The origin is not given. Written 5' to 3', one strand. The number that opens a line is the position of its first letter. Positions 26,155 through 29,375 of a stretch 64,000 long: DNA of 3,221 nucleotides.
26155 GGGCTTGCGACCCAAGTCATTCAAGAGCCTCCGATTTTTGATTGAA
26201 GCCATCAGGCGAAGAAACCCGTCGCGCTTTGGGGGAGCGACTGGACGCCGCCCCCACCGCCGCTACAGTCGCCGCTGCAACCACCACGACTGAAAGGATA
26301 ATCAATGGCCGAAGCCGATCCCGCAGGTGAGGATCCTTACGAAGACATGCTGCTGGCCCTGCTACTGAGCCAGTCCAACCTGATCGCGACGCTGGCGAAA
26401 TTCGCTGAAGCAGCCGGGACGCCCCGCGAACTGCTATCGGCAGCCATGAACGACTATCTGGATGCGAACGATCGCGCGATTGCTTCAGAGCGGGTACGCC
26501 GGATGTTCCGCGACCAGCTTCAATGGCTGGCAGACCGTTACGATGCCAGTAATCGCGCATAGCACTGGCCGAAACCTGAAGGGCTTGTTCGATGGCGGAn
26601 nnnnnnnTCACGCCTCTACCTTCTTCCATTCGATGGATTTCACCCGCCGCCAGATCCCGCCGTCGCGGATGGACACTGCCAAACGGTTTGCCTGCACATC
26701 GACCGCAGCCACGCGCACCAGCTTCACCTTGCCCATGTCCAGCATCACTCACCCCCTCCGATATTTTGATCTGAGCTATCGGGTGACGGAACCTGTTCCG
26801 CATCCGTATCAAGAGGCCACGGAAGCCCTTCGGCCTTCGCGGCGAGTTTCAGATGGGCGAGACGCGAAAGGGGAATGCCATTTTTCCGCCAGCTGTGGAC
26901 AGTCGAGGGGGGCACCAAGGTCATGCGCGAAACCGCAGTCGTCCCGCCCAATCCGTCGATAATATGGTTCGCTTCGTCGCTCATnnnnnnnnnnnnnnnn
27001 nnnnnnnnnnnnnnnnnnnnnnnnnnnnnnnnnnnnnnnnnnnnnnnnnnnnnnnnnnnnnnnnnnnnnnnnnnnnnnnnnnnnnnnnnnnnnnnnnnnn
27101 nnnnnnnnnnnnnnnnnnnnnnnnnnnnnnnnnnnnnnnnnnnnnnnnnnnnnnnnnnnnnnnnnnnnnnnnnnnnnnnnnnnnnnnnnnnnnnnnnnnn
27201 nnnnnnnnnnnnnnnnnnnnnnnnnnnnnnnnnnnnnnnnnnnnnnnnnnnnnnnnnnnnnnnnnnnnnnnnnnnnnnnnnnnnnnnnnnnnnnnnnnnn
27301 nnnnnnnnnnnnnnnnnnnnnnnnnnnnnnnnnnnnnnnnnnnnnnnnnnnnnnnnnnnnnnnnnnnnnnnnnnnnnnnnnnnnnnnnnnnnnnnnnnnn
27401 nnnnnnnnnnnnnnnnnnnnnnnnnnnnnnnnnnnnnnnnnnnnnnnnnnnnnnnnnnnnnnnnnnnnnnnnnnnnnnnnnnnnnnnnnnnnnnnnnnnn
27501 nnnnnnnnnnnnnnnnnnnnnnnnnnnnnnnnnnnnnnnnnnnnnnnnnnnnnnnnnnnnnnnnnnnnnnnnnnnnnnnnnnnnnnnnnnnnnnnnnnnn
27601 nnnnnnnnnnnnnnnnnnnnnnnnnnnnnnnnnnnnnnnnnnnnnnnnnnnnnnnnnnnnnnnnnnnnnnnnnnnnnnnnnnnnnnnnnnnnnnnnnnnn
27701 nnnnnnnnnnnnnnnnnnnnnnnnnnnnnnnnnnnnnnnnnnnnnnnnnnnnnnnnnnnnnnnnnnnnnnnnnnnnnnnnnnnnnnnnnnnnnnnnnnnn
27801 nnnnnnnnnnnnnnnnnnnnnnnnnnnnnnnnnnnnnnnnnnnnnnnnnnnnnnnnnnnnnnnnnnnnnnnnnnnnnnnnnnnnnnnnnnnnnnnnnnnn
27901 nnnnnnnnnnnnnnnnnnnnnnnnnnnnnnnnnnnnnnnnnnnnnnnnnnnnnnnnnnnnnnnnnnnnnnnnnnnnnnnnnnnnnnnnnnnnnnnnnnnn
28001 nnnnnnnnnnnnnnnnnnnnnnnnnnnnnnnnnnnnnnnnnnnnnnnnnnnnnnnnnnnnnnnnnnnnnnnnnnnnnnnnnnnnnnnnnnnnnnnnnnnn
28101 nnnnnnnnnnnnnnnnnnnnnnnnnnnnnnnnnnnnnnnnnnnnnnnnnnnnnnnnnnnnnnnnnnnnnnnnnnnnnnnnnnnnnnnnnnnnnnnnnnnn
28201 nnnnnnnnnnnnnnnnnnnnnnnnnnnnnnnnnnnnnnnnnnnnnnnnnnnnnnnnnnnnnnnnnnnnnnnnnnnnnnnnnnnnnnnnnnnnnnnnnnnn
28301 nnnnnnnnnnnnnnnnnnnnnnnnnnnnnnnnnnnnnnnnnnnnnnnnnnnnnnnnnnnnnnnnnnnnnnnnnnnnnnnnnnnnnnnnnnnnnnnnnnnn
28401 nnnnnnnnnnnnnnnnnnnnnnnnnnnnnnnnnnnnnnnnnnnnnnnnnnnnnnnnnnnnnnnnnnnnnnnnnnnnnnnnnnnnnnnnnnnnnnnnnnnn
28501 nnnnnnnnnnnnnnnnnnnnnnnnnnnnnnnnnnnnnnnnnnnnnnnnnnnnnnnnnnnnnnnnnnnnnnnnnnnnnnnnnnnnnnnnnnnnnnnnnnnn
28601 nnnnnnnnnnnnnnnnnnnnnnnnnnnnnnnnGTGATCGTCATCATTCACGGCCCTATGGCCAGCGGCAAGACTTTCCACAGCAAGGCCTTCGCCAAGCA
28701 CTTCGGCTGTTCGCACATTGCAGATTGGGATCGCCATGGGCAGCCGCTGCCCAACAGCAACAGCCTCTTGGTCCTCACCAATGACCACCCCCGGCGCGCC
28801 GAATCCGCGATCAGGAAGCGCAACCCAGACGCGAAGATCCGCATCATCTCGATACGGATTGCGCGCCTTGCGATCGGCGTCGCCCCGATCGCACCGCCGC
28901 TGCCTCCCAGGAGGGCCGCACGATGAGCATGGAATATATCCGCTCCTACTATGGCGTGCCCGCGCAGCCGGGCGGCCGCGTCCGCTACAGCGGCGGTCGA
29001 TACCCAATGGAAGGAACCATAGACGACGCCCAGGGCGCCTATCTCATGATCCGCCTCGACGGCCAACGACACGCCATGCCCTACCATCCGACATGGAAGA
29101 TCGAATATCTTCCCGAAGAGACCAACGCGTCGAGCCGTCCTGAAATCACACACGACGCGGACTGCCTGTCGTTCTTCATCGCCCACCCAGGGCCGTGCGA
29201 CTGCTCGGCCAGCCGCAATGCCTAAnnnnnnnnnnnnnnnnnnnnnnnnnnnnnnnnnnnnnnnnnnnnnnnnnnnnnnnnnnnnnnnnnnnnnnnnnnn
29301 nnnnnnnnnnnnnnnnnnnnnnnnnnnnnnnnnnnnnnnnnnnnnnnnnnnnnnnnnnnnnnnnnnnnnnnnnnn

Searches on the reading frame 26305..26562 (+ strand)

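Call 6: search_protein_families(library=pfam, proteins=[window:26305-26562:+], max_evalue=0.1)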
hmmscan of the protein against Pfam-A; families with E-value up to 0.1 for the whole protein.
window:26305-26562:+ (85 aa): 2 families
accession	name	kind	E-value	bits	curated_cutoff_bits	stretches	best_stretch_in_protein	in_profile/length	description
PF12085.13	DUF3562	-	0.022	14.8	26.3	0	54-77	12-35/60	Protein of unknown function (DUF3562)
PF14591.11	AF0941-like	-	0.046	14.7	22.6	1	41-82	12-54/113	AF0941-like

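Call 7: search_protein_families(library=phrogs, proteins=[window:26305-26562:+], max_evalue=0.01)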
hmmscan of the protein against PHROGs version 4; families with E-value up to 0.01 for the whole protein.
window:26305-26562:+ (85 aa): 0 families

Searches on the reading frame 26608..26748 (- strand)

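Call 6: search_protein_families(library=pfam, proteins=[window:26608-26748:-], max_evalue=0.1)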
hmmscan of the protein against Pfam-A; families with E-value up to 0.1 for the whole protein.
window:26608-26748:- (46 aa): 1 family
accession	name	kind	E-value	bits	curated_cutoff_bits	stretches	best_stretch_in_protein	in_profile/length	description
PF20454.4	GpA_nuclease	-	0.066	12.8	22.5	1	11-28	79-96/294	Terminase large subunit gpA, endonuclease domain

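Call 7: search_protein_families(library=phrogs, proteins=[window:26608-26748:-], max_evalue=0.01)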
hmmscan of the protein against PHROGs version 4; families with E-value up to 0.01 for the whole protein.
window:26608-26748:- (46 aa): 0 families

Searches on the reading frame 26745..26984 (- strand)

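Call 6: search_protein_families(library=pfam, proteins=[window:26745-26984:-], max_evalue=0.1)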
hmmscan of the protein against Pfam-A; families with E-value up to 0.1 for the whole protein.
window:26745-26984:- (79 aa): 1 family
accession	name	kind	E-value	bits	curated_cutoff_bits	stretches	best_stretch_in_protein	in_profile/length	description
PF13371.12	TPR_9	-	0.094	13.2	35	0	17-50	17-50/73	Tetratricopeptide repeat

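Call 7: search_protein_families(library=phrogs, proteins=[window:26745-26984:-], max_evalue=0.01)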
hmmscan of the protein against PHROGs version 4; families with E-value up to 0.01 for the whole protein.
window:26745-26984:- (79 aa): 2 families
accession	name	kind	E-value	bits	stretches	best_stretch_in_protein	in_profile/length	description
phrog_8008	-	DNA, RNA and nucleotide metabolism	4.3e-13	49.8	1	3-59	5-57/66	DNA binding protein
phrog_409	-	transcription regulation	0.00022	22.8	1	8-51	20-63/127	transcriptional regulator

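Call 86: search_protein_families(library=padloc, proteins=[window:26745-26984:-], max_evalue=0.1)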
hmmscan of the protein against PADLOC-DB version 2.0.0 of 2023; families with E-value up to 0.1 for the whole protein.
window:26745-26984:- (79 aa): 0 families

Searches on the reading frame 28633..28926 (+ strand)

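Call 6: search_protein_families(library=pfam, proteins=[window:28633-28926:+], max_evalue=0.1)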
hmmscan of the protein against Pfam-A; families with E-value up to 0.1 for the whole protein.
window:28633-28926:+ (97 aa): 3 families
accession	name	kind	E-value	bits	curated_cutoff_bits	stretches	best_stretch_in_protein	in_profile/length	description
PF13238.12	AAA_18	-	0.017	16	29.4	1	3-51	1-44/128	AAA domain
PF13191.12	AAA_16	-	0.018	16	32.6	1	2-86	26-104/167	AAA ATPase domain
PF17213.9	Hydin_ADK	-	0.094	13.3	27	0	3-27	2-26/196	Hydin Adenylate kinase-like domain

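Call 7: search_protein_families(library=phrogs, proteins=[window:28633-28926:+], max_evalue=0.01)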
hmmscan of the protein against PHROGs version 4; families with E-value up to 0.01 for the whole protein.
window:28633-28926:+ (97 aa): 2 families
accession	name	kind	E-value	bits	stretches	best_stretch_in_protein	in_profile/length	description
phrog_14685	-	unknown function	1e-10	42.5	1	3-83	5-82/88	-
phrog_34956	-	unknown function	0.00015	22.5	1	3-54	217-268/295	-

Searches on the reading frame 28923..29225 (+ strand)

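Call 6: search_protein_families(library=pfam, proteins=[window:28923-29225:+], max_evalue=0.1)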
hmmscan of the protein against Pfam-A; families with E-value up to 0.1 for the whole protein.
window:28923-29225:+ (100 aa): 0 families

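Call 7: search_protein_families(library=phrogs, proteins=[window:28923-29225:+], max_evalue=0.01)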
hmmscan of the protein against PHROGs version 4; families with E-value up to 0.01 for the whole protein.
window:28923-29225:+ (100 aa): 2 families
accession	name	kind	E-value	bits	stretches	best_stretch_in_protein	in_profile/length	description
phrog_2730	-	unknown function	3e-18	67.4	1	1-74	3-74/157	-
phrog_16342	-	unknown function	6.2e-10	40.1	1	1-63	1-61/133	-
